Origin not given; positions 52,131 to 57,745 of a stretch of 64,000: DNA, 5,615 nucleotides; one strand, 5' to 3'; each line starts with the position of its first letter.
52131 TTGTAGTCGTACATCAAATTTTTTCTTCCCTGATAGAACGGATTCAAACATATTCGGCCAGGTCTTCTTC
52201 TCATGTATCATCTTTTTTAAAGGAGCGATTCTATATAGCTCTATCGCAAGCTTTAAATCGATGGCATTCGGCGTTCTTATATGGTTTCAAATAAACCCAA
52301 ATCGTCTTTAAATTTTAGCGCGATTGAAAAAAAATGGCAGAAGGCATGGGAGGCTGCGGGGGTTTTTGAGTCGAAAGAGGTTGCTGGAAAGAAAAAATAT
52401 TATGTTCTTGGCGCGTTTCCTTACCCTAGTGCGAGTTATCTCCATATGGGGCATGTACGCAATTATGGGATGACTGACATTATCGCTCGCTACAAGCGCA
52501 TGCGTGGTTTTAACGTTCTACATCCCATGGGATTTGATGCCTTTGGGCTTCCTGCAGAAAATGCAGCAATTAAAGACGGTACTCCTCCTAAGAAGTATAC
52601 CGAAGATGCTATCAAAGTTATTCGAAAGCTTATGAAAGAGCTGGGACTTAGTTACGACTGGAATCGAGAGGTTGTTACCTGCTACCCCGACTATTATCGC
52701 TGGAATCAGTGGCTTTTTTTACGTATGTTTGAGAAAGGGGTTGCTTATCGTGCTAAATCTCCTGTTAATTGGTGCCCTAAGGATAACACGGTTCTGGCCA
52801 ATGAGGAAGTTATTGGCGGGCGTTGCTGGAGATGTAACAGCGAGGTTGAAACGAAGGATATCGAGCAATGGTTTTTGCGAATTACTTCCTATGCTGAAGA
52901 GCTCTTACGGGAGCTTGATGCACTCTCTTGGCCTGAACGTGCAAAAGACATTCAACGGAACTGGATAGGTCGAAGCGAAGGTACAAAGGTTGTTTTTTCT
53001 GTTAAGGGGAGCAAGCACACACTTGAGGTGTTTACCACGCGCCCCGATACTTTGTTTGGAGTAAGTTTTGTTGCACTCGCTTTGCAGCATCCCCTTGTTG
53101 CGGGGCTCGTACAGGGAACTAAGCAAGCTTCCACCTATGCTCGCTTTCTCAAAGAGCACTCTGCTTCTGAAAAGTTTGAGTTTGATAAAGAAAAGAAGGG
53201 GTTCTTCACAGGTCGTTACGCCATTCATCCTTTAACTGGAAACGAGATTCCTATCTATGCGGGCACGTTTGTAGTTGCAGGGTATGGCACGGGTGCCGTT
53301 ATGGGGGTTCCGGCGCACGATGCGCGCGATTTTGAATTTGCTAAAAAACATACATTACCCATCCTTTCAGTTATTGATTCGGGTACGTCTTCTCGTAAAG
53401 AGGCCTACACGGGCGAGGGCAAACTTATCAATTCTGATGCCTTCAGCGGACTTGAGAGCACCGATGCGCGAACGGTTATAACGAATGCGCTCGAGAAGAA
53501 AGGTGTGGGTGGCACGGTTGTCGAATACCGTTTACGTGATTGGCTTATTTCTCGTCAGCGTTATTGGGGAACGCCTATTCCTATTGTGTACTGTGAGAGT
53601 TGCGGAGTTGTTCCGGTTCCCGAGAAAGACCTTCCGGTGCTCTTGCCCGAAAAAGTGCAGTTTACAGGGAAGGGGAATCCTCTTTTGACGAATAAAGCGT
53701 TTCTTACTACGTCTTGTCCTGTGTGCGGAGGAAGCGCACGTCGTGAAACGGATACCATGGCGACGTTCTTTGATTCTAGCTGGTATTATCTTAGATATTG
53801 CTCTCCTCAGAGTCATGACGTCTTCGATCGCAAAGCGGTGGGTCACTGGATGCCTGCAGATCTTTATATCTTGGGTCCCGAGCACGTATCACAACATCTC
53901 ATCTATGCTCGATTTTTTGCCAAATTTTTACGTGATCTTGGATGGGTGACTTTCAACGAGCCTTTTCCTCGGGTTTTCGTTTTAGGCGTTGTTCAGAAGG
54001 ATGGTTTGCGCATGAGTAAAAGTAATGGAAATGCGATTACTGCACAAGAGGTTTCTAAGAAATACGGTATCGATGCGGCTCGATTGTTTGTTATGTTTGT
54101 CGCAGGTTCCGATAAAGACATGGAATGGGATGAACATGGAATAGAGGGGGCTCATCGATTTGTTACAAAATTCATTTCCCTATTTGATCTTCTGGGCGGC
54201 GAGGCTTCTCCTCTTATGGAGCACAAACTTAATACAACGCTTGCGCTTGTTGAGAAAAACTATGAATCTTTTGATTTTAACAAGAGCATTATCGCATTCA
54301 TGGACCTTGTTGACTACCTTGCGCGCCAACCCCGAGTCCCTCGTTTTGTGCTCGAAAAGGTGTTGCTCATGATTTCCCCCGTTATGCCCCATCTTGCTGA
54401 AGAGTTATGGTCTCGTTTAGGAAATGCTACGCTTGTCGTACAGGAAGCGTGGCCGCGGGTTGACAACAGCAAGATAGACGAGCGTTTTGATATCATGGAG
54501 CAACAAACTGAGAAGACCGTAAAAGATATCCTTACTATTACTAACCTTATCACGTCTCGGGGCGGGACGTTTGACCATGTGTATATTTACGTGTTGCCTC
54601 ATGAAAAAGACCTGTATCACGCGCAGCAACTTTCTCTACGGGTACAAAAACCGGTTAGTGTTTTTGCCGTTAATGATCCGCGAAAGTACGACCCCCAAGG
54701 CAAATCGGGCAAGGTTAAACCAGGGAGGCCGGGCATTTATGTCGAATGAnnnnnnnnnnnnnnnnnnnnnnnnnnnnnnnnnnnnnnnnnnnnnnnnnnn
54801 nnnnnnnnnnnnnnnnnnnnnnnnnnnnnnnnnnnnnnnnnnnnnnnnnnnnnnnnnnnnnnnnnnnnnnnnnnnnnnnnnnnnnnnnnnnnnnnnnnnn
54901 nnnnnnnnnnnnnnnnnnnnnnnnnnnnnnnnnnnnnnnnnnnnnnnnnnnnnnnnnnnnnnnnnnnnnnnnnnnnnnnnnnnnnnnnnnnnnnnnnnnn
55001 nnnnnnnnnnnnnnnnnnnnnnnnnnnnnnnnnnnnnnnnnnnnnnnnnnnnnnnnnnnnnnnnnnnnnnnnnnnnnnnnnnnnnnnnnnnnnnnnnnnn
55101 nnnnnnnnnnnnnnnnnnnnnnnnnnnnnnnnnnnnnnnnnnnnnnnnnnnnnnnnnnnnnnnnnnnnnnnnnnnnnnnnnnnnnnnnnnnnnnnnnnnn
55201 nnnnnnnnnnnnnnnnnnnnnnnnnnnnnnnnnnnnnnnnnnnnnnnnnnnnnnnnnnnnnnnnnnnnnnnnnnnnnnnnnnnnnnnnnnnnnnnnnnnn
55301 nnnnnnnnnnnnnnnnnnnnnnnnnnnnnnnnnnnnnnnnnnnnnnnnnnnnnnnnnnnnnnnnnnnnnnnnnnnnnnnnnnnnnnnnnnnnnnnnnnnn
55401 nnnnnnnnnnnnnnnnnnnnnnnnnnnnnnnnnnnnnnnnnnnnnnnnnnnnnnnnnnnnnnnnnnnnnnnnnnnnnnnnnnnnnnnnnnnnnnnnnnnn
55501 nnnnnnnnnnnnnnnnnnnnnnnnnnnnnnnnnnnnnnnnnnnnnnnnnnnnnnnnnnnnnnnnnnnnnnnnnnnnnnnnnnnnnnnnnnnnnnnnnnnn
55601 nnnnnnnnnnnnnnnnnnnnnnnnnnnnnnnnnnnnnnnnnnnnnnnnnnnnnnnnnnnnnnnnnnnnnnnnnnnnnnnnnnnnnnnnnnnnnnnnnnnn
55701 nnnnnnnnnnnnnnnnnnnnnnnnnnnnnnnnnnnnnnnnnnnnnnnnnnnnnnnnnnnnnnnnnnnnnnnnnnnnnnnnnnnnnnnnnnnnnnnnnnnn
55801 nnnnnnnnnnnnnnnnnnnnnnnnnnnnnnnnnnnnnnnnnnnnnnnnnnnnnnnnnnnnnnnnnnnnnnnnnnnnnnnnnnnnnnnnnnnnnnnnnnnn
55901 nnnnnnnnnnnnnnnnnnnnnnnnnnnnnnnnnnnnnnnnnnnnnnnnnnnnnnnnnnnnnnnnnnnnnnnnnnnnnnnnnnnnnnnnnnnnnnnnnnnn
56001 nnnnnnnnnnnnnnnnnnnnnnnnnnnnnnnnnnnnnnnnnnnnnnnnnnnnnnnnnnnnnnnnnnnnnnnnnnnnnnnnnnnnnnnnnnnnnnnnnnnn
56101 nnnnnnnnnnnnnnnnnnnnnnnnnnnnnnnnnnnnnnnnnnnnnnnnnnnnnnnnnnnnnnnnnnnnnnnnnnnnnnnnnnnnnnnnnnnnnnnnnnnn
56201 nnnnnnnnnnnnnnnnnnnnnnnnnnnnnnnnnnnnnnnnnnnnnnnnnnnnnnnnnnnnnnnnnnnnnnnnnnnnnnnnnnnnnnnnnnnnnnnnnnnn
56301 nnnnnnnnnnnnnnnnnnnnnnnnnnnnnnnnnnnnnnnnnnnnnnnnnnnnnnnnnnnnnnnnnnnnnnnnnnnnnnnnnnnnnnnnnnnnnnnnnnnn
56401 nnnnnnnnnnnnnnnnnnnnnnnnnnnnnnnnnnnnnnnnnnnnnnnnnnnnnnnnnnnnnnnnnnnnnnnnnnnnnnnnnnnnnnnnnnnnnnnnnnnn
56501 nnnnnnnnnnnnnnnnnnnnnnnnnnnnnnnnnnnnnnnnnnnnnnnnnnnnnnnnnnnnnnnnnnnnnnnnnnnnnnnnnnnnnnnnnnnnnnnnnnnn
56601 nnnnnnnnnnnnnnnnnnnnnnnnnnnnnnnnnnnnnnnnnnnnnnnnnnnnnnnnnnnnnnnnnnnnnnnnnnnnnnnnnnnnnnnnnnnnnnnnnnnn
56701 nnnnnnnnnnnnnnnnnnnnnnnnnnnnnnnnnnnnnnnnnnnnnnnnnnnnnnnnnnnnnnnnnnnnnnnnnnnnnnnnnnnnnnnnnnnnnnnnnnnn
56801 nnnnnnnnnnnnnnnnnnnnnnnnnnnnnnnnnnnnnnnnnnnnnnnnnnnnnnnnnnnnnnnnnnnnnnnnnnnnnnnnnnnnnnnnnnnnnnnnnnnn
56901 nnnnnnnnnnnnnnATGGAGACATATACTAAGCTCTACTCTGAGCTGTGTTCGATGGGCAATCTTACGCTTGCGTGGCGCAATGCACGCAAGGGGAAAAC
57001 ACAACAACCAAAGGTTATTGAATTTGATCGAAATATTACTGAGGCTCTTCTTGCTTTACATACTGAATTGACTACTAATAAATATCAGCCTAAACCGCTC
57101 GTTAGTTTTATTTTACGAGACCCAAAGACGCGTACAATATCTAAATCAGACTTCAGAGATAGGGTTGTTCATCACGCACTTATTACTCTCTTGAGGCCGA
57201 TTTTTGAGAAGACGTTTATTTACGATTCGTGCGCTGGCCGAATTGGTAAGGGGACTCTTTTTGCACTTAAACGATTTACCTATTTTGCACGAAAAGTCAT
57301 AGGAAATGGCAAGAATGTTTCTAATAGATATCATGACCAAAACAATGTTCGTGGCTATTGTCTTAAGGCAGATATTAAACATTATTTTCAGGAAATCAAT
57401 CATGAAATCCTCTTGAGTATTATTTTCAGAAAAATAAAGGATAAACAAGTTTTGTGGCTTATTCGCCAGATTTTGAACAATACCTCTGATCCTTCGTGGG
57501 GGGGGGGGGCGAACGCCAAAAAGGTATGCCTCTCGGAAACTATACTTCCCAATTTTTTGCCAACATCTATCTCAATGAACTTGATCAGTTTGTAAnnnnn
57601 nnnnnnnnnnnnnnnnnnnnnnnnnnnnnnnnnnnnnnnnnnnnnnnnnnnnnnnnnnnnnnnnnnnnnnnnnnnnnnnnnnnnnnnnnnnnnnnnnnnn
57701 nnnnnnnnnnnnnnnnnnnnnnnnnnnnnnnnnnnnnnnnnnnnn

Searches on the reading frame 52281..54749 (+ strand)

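Call 48: search_protein_families(library=pfam, proteins=[window:52281-54749:+], max_evalue=0.001)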
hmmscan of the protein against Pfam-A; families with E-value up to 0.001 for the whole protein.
window:52281-54749:+ (822 aa): 5 families
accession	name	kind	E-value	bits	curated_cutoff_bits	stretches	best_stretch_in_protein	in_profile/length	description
PF13603.12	tRNA-synt_1_2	-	3.1e-63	213.1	25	1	226-404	1-184/185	Leucyl-tRNA synthetase, editing domain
PF00133.28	tRNA-synt_1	-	3.9e-54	184.4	22.7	2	18-229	1-225/414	tRNA synthetases class I (I, L, M and V)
PF09334.17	tRNA-synt_1g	-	2.2e-32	112.7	20.1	2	41-191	2-148/391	tRNA synthetases class I (M)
PF08264.19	Anticodon_1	-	1.2e-16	61.3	25.1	1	646-743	4-118/148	Anticodon-binding domain of tRNA ligase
PF01406.26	tRNA-synt_1e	-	1.6e-07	31.4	27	0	37-125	9-94/301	tRNA synthetases class I (C) catalytic domain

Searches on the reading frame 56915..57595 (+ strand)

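Call 68: search_protein_families(library=pfam, proteins=[window:56915-57595:+], max_evalue=0.001)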
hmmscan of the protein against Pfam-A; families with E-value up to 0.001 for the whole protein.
window:56915-57595:+ (226 aa): 1 family
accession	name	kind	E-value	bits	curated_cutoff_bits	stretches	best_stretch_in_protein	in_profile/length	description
PF00078.32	RVT_1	-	1.1e-05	25.7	29.6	1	71-192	8-107/205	Reverse transcriptase (RNA-dependent DNA polymerase)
